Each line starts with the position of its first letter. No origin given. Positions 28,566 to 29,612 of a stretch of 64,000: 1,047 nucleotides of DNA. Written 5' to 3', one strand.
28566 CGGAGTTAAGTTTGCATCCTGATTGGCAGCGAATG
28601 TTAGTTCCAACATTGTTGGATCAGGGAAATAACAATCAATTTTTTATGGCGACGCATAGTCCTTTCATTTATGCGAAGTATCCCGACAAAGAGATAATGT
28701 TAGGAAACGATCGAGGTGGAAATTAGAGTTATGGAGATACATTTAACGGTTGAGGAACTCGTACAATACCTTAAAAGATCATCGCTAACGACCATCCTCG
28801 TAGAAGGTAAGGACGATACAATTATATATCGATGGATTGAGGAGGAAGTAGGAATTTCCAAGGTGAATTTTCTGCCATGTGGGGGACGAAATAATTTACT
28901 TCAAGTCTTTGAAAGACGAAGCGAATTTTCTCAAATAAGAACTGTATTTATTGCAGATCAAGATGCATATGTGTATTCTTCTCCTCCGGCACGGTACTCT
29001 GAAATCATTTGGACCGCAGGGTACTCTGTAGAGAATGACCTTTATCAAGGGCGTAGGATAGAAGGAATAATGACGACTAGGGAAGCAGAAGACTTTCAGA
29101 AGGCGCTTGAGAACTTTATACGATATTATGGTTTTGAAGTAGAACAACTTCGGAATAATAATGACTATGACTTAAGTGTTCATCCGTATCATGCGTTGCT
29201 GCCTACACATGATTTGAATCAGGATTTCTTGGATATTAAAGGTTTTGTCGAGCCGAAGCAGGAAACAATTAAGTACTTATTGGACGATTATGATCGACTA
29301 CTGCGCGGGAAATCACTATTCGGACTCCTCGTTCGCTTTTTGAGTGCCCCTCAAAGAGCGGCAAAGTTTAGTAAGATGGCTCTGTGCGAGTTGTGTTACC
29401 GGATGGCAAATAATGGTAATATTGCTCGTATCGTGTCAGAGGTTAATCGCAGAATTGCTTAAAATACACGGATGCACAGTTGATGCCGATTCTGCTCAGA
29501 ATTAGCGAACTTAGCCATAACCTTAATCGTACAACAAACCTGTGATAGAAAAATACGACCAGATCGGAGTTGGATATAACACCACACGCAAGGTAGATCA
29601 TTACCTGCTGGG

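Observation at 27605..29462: Two-gene ABC-ATPase plus DUF4435/TOPRIM module resembling PARIS (AriA/AriB) or a split OLD nuclease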

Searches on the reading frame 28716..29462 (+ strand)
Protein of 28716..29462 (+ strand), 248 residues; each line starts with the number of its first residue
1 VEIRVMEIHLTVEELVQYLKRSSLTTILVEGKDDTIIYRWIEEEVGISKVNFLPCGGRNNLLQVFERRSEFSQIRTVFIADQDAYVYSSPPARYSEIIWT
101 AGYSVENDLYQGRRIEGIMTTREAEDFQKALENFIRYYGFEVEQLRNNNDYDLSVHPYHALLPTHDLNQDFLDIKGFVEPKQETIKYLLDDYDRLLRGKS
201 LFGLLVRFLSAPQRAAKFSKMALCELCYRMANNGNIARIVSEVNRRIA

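Call 3: search_protein_families(library=pfam, proteins=[window:28716-29462:+], max_evalue=1)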
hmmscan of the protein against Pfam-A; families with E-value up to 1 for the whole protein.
window:28716-29462:+ (248 aa): 3 families
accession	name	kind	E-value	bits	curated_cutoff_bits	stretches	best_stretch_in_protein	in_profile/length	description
PF14491.11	DUF4435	-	5.8e-08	33.2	27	1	28-136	6-121/238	Protein of unknown function (DUF4435)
PF20469.4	OLD-like_TOPRIM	-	0.0026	18.7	23.2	1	26-83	6-67/67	Overcoming lysogenization defect protein-like, TOPRIM domain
PF16571.11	FBP_C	-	0.054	13.5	27.2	1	168-237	27-89/155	FBP C-terminal treble-clef zinc-finger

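Call 4: search_protein_families(library=padloc, proteins=[window:28716-29462:+], max_evalue=1)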
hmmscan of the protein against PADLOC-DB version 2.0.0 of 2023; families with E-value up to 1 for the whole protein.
window:28716-29462:+ (248 aa): 1 family
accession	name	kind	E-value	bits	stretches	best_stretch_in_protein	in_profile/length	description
PDLC02983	AriB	-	2.9e-09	35.4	1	27-134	5-118/236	-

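Call 5: search_protein_families(library=ncbifam, proteins=[window:28716-29462:+], max_evalue=1)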
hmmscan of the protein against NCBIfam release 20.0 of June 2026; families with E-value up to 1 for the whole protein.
window:28716-29462:+ (248 aa): 0 families

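Call 7: search_solved_structures(query=window:28716-29462:+, max_evalue=10, show_alignments=2)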
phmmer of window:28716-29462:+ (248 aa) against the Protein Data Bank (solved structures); distinct sequences matched with E-value up to 10: 0.

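Call 10: find_homologous_proteins(query=window:28731-29462:+, max_evalue=0.001)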
Query window:28731-29462:+ (243 aa): 260 proteins with E <= 0.001 among 462 candidates; the best 120 are listed.
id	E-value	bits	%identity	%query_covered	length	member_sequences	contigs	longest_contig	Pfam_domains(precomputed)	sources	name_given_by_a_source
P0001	7.5e-159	545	100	100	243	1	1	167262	PF14491.12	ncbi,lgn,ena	-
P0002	4.9e-87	310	57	100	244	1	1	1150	PF14491.12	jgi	jgi:hypothetical protein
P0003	2.0e-85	304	55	100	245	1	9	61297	-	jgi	jgi:hypothetical protein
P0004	3.8e-83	297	53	100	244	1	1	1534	-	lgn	-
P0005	5.2e-83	296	55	100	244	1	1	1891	-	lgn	-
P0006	5.2e-83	296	55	100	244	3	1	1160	PF14491.12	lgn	-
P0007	5.8e-83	296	54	100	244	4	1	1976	-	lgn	-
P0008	1.4e-82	295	56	100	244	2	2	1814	-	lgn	-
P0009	1.6e-82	295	52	100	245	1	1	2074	-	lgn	-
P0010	2.9e-82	294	55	100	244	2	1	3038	PF14491.12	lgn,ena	-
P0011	1.1e-81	292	54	100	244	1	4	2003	-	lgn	-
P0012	1.4e-81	292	54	100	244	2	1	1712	-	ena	-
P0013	1.8e-81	291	54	100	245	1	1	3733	PF14491.12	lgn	-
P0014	2.4e-81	291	54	100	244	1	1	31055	-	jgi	jgi:hypothetical protein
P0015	4.8e-81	290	53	100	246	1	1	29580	PF14491.12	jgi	-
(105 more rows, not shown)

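Call 11: find_encoding_contigs(protein=window:28731-29462:+, flank=10000, max_places=6)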
Protein window:28731-29462:+ (243 aa): 1 contig read that carries it; 1 place shown.
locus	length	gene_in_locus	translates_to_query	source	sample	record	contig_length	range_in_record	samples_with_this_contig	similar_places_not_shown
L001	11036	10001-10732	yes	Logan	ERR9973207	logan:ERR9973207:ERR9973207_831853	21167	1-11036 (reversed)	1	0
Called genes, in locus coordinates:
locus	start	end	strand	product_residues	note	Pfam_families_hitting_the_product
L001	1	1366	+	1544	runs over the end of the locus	PF05359:DUF748, PF27051:TamB_N (faint), PF04357:TamB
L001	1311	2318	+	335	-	-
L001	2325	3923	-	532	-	PF14289:DUF4369, PF17127:DUF5106, PF00578:AhpC-TSA (weak), PF13098:Thioredoxin_2 (weak), PF13905:Thioredoxin_8 (faint)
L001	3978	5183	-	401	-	PF28574:Transporter_N (weak), PF28560:PCD-like, PF28576:Transporter_C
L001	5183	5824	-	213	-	PF00005:ABC_tran, PF13304:AAA_21 (faint)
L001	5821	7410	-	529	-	PF16120:DUF4836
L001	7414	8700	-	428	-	PF00270:DEAD, PF04851:ResIII (weak), PF00271:Helicase_C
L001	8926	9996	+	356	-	PF02463:SMC_N (faint), PF13166:AAA_13 (faint), PF13476:AAA_23, PF13175:AAA_15, PF13304:AAA_21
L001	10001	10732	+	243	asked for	PF14491:DUF4435 (weak)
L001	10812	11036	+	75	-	?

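Call 14: find_related_loci(query=A1, collection=genome_contigs, flank=10000)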
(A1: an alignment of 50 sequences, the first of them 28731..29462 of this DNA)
Query A1 (243 aa) in genome_contigs; peptide patterns used: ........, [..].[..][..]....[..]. (x = any residue, [..] = any of these).
304 stretches matched a pattern; 203 encode a relative of the query (tblastn E <= 1e-3); the best 80 are kept; 80 distinct loci.
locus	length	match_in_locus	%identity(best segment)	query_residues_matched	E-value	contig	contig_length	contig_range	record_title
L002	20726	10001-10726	54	1-242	6e-88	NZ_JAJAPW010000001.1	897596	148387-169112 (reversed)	Tamlana laminarinivorans strain PT2-4 NODE_1_length_897596_cov_45.857507, whole genome shotgun sequence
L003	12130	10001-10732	53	1-243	3e-87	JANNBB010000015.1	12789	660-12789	MAG: Bacteroidota bacterium isolate OTE_78_metabat_381 OTE_78_k141_339566, whole genome shotgun sequence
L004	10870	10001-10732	50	1-243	1e-82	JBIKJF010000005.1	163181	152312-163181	MAG: Flavobacterium sp. isolate ME2014-06-19_3300042502_group5_bin110 Rohwer_bin880_scaffold_40_c1, whole genome shotgun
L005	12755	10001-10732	52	1-243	8e-83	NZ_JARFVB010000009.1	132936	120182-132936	Flagellimonas yonaguniensis strain 334s03 Scaffold9, whole genome shotgun sequence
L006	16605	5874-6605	50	1-243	1e-81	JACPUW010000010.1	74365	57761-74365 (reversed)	MAG: Bacteroidetes bacterium isolate NC_groundwater_768_Ag_S2p5_49_18 JBCH_GD18_4_SO25_S179_scaffold_31977, whole genome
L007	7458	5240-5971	50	1-243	1e-81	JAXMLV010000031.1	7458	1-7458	MAG: Flavobacteriaceae bacterium isolate L4S_metabat.bin.10 k141_8905, whole genome shotgun sequence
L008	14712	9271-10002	50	1-243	2e-81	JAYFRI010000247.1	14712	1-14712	MAG: Paludibacter sp. isolate CA_72 c_CA_000000058751, whole genome shotgun sequence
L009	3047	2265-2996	50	1-243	2e-82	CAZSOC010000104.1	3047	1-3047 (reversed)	MAG TPA_asm: uncultured Flavobacterium sp. isolate SRP344714_co2_271 genome assembly, contig: NODE_81324_length_3047_cov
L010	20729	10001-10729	51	1-242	4e-80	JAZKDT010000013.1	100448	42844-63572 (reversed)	MAG: Bacteroidota bacterium isolate DC_HB_01_SPN181219-bin064_1 DCHB01SPN_B064_1_000000000013, whole genome shotgun sequ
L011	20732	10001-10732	49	1-243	5e-80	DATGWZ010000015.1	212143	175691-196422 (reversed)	MAG TPA_asm: Saprospiraceae bacterium isolate SMAG_U10595 k141_247155, whole genome shotgun sequence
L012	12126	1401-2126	49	1-241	8e-80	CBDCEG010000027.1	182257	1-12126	MAG: Cardiobacteriales bacterium isolate 40162ec3-bb68-444b-8bf7-e4894c729cf2 genome assembly, contig: ctg85210, whole g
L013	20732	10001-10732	47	1-243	2e-79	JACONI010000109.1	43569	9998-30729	MAG: Ekhidna sp. isolate GM202BCY1 GM202BCY1_Ga0227379_1109, whole genome shotgun sequence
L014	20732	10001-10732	48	1-243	3e-77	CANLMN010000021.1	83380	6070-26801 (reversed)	uncultured Aquimarina sp. isolate 664.fasta genome assembly, contig: NODE_21, whole genome shotgun sequence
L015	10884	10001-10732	47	1-243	4e-76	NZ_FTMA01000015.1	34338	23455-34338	Maribacter ulvicola strain DSM 15366, whole genome shotgun sequence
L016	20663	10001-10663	49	5-225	9e-74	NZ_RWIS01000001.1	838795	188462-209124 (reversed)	Hymenobacter metallilatus strain 9PBR-2 NODE_1_length_838795_cov_15.217209, whole genome shotgun sequence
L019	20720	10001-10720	44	6-243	4e-63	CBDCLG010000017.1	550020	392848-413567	MAG: Caldilineaceae bacterium isolate 0ff925dc-6b74-4446-9203-77b5ed868497 genome assembly, contig: contig_17, whole gen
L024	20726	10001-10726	42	4-243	1e-60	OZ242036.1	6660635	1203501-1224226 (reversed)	MAG: Candidatus Poribacteria bacterium isolate 54b3e0b4-8990-4cd1-959a-c9693763f33b genome assembly, chromosome: 1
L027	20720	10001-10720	40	6-243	6e-59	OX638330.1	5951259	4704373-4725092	MAG: uncultured Caldilineaceae bacterium isolate 76db5b8c-001f-43e6-88b1-0bf759d03ef1 genome assembly, chromosome: 1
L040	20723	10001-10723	42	7-243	2e-56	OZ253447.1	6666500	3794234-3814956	MAG: Candidatus Poribacteria bacterium isolate c3a381aa-0ed9-4b9f-99fb-31763fcdc289 genome assembly, chromosome: 1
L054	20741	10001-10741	39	1-243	1e-52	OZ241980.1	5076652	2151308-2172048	MAG: Candidatus Poribacteria bacterium isolate addb8a48-e40a-4d5d-92e9-c4632a5e54a8 genome assembly, chromosome: 1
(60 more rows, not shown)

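Call 18: search_solved_structures(query=A1, max_evalue=10, show_alignments=3)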
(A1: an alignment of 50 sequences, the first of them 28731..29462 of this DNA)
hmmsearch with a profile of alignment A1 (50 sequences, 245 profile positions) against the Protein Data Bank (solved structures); distinct sequences matched with E-value up to 10: 0.

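Call 20: predict_structure(alignment_id=A1)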
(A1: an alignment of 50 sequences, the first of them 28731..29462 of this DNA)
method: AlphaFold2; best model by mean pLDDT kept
length: 243 residues; sequences in the alignment: 50
mean_pLDDT: 91.0   pTM: 0.87
mean pLDDT of the five models: 91.0, 90.2, 89.3, 89.3, 89.2
residues with pLDDT >= 90: 178; 70-90: 55; 50-70: 8; < 50: 2
segments of 3 or more residues with pLDDT < 50: none
pLDDT, mean of each block of 10 residues (from residue 1): 75 89 85 76 77 94 91 94 94 95 89 93 98 98 96 96 97 98 96 96 93 92 83 90 85
secondary structure, 60 per line:
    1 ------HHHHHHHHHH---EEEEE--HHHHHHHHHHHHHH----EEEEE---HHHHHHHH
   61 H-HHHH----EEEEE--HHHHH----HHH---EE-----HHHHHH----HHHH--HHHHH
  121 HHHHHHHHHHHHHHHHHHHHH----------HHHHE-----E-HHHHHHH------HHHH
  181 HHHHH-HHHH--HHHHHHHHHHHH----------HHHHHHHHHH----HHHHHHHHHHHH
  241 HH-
elements in order: H7-16 E20-24 H27-40 E45-49 H53-61 H63-66 E71-75 H78-82 H100-105 H110-113 H116-141 H152-155 H164-170 H177-185 H187-190 H193-204 H215-224 H229-242

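Call 24: fold_search(model_id=the predicted structure, library=pdb)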
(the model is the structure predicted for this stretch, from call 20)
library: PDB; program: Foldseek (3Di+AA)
matches with E <= 10: 400; with E <= 0.001: 2
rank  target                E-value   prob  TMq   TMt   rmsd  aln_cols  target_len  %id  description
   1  8ux9_A                2.2e-06  1.00  0.48  0.41   9.8       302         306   14  Asymmetric unit of the PARIS Immune Complex at 3.2 Angstrom Resolution (released 2024-09-18)
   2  8v46_D                3.8e-05  1.00  0.52  0.43   9.1       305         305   15  CryoEM structure of AriA-AriB complex (Form I) (released 2024-06-26)
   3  6nk8_B                1.8e-02  0.96  0.38  0.44   9.3       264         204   12  C-terminal region of the Burkholderia pseudomallei OLD protein (released 2019-08-07)
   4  6njx                  4.9e-02  0.85  0.37  0.43   9.8       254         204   14  C-terminal region of the Xanthomonas campestris pv. campestris OLD protein phased with mercury (released 2019-08-07)
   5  6njv                  9.8e-02  0.77  0.38  0.44   9.0       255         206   13  C-terminal region of the Xanthomonas campestris pv. campestris OLD protein phased with iodine (released 2019-08-07)
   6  6njw                  1.1e-01  0.69  0.37  0.42  10.4       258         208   15  C-terminal region of the Xanthomonas campestris pv. campestris OLD protein phased with platinum (released 2019-08-07)
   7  6nk8_A                1.2e-01  0.75  0.38  0.45  10.0       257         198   12  C-terminal region of the Burkholderia pseudomallei OLD protein (released 2019-08-07)
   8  1jqa                  1.6e-01  0.10  0.18  0.14  20.0       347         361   10  Bacillus stearothermophilus glycerol dehydrogenase complex with glycerol (released 2001-10-03)
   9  5im5_1                1.7e-01  0.09  0.16  0.18  16.1       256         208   13  Crystal structure of designed two-component self-assembling icosahedral cage I53-40 (released 2016-07-27)
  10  1jpu                  1.7e-01  0.09  0.19  0.14  19.2       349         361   11  Crystal Structure of Bacillus Stearothermophilus Glycerol Dehydrogenase (released 2001-10-03)
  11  8j2x                  3.9e-01  0.09  0.23  0.19  17.2       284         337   12  Saccharothrix syringae photocobilins protein, light state (released 2024-04-10)
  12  9ff7_A                4.4e-01  0.07  0.14  0.10  13.5       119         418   13  Structure of the BMOE-crosslinked transcription termination factor Rho in the presence of ppGpp; S84C/M405C double mut (released 2025-04-09)
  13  7mj0_C                5.5e-01  0.47  0.20  0.23   4.1        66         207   12  LarB, a carboxylase/hydrolase involved in synthesis of the cofactor for lactate racemase, in complex with adenosine mo (released 2021-09-29)
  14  5w43_A                5.8e-01  0.06  0.18  0.21  19.1       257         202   11  Structure of the two-component response regulator RcsB-DNA complex (released 2018-03-07)
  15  8std_B                6.5e-01  0.21  0.18  0.21   5.4        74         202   14  S127A variant of LarB, a carboxylase/hydrolase involved in synthesis of the cofactor for lactate racemase, in complex  (released 2023-12-27)
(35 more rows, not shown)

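Call 31: list_cluster_members(proteins=[P0001, P0121])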
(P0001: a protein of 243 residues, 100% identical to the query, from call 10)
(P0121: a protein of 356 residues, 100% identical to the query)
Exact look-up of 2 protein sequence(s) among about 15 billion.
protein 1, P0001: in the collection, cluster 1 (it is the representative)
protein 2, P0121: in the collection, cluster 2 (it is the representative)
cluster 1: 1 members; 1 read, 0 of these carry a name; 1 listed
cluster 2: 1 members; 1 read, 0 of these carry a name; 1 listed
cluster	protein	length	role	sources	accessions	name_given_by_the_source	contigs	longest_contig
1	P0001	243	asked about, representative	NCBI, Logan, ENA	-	-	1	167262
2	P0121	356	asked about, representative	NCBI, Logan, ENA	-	-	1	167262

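Call 49: search_dna_similar(query=window:28731-29462:+, collection=plasmids, mode=protein, max_evalue=0.001, max_rows=15)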
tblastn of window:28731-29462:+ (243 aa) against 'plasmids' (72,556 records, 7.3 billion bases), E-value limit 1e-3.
Records with a match: 2; places in all: 2; records where one place covers at least 80% of the query: 0.
Best place of each record, by identity: <60% 2.
By first word of the organism name: Lichenicola 1; Acinetobacter 1.
By predicted mobility (MOB-suite, as given by PLSDB): non-mobilizable 1; mobilizable 1.
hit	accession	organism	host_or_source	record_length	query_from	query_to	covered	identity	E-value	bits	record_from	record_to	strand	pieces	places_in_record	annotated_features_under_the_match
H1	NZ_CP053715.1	Lichenicola cladoniae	Cladonia borealis,cell culture,lichen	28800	4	156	63%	39.7%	8e-28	118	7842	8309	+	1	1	DUF4435 domain-containing protein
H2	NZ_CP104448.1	Acinetobacter baumannii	Homo sapiens,sputum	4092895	7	140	55%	35.7%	2e-16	85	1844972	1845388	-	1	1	none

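Call 50: search_dna_similar(query=window:28731-29462:+, collection=phages, mode=protein, max_evalue=0.001, max_rows=15)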
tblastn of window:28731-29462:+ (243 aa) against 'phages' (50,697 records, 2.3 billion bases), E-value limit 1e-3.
No match.

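Call 54: search_protein_families(library=pfam, proteins=[L040:7010-8689:+, L040:10842-11612:+, L040:5866-6840:+, L040:4708-5178:+, L027:10976-11620:+, L019:7970-8797:+, L027:5853-6959:+, L024:10838-12766:+, L010:11888-13231:+, L054:11681-12703:+], max_evalue=0.001)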
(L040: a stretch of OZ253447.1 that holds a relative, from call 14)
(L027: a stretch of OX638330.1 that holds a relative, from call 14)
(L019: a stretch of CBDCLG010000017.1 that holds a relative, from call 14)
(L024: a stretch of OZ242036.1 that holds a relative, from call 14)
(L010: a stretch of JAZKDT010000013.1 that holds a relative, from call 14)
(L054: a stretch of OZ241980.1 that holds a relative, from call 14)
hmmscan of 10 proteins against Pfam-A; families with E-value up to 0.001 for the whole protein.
L040:7010-8689:+ (559 aa): 0 families

L040:10842-11612:+ (256 aa): 2 families
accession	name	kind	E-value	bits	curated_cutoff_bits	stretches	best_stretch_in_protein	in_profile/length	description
PF01370.27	Epimerase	-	2.7e-07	30.7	20.9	1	7-101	21-124/240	NAD dependent epimerase/dehydratase family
PF13460.12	NAD_binding_10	-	1e-06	29.2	27.2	1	16-98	26-104/184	NAD(P)H-binding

L040:5866-6840:+ (324 aa): 2 families
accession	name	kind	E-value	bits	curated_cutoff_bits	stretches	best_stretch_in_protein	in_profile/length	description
PF00480.26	ROK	-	1.8e-74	251.3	22.9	1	6-319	2-293/294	ROK family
PF01869.26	BcrAD_BadFG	-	5.1e-06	26.6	31.5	1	6-74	1-71/271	BadF/BadG/BcrA/BcrD ATPase family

L040:4708-5178:+ (156 aa): 1 family
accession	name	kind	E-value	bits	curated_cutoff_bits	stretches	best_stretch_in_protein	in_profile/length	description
PF05235.19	CHAD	-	5.6e-26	92.4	25.6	1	26-148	5-127/228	CHAD domain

L027:10976-11620:+ (214 aa): 1 family
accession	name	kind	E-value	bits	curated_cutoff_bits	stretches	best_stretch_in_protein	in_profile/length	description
PF01261.30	AP_endonuc_2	-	1.2e-36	127.1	31.1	1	1-210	37-248/249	Xylose isomerase-like TIM barrel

L019:7970-8797:+ (275 aa): 1 family
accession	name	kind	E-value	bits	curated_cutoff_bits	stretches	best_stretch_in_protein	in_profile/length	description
PF01261.30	AP_endonuc_2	-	2.5e-21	76.9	31.1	1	19-256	1-239/249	Xylose isomerase-like TIM barrel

L027:5853-6959:+ (368 aa): 1 family
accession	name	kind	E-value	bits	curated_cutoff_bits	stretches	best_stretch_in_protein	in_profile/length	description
PF07470.19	Glyco_hydro_88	-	2.3e-14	53.6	26.6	1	41-237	16-216/352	Glycosyl Hydrolase Family 88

L024:10838-12766:+ (642 aa): 2 families
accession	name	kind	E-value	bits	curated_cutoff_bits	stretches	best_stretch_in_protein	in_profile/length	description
PF01555.25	N6_N4_Mtase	-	2.4e-20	73.9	26.7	1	202-513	1-216/221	DNA methylase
PF12564.13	TypeIII_RM_meth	-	2.6e-19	69.7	25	1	39-94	1-56/56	Type III restriction/modification enzyme methylation subunit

L010:11888-13231:+ (447 aa): 1 family
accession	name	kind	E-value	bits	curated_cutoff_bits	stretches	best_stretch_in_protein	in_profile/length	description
PF00144.29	Beta-lactamase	-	8.1e-58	196.6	27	1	35-334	13-312/329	Beta-lactamase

L054:11681-12703:+ (340 aa): 1 family
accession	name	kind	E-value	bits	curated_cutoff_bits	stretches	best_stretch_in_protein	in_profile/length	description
PF02615.19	Ldh_2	-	8.8e-102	341.1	38.8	1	5-337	2-333/333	Malate/L-lactate dehydrogenase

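Call 59: search_protein_representatives(alignment_id=A1)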
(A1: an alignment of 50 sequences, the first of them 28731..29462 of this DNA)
Query: 50 sequences, 245 profile positions. Proteins with E-value up to 0.001 (for the whole library): 781; up to 1e-10: 571; up to 1e-30: 441. The best 150 are listed.
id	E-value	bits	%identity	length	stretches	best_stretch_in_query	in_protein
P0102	6.7e-113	392.6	-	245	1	1-244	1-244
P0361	1.0e-112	392.1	-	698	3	4-243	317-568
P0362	6.4e-97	340.3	-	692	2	5-204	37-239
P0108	1.2e-85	303.4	-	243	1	1-243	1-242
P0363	5.7e-83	294.6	-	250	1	4-244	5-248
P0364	2.4e-82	292.6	-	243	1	1-243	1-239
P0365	2.0e-80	286.3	-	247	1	5-243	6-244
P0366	8.9e-80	284.2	-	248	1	3-241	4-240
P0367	7.4e-79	281.2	-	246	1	4-244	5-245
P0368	2.5e-77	276.2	-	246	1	5-244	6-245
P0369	1.3e-76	273.8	-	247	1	5-243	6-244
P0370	1.8e-76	273.3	-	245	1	4-241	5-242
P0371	3.8e-76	272.3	-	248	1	4-242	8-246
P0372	6.1e-76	271.6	-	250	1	4-244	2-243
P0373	4.6e-75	268.7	-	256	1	3-244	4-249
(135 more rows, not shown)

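Call 68: search_protein_families(library=pfam, alignment_id=A1, max_evalue=0.000004)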
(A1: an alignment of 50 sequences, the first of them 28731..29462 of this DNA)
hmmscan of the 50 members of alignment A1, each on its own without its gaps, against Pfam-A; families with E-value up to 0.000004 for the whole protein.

A. member 1, window:28731-29462:+ (243 aa): 1 family
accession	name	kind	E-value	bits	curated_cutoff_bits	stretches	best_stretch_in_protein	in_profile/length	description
PF14491.11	DUF4435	-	5.4e-08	33.3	27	1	23-132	6-122/238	Protein of unknown function (DUF4435)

B. families by the number of members that match (of 50 scanned): 1 family
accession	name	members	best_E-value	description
PF14491.11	DUF4435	29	2.7e-11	Protein of unknown function (DUF4435)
